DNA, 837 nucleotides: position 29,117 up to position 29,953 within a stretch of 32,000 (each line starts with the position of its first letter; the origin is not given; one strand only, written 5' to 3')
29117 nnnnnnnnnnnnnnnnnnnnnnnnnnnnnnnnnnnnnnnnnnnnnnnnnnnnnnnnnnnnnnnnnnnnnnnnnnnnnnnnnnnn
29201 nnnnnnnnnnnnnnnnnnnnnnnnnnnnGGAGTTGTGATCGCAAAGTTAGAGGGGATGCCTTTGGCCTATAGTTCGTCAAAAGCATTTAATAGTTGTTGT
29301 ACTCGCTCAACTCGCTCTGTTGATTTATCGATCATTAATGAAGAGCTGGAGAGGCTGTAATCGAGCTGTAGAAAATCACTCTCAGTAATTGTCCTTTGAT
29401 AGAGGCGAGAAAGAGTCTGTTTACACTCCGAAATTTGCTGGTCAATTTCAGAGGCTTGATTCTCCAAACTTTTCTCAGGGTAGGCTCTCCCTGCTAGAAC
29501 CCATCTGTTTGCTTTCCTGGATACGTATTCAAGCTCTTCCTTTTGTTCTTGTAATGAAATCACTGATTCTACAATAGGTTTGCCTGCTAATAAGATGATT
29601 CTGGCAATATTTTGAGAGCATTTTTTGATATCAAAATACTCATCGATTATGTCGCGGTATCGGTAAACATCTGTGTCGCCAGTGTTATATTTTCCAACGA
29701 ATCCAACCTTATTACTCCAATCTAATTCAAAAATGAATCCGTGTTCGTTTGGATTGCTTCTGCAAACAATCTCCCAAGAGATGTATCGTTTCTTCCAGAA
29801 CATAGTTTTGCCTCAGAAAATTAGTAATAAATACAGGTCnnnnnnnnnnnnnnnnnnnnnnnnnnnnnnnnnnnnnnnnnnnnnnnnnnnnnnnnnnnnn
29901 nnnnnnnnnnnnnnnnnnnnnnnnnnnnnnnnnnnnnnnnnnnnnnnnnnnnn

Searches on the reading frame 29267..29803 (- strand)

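Call 10: search_protein_families(library=pfam, proteins=[window:29267-29803:-], max_evalue=0.01)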
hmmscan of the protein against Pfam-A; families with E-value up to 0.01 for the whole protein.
window:29267-29803:- (178 aa): 1 family
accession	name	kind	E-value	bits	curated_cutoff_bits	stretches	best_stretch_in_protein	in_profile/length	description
PF22709.1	Mu_Gam-Sipho_Gp157-TOTE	-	0.0048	17.2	27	0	113-138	11-36/63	Mu Gam/Sipho_Gp157-like domain of the TOTE conflict systems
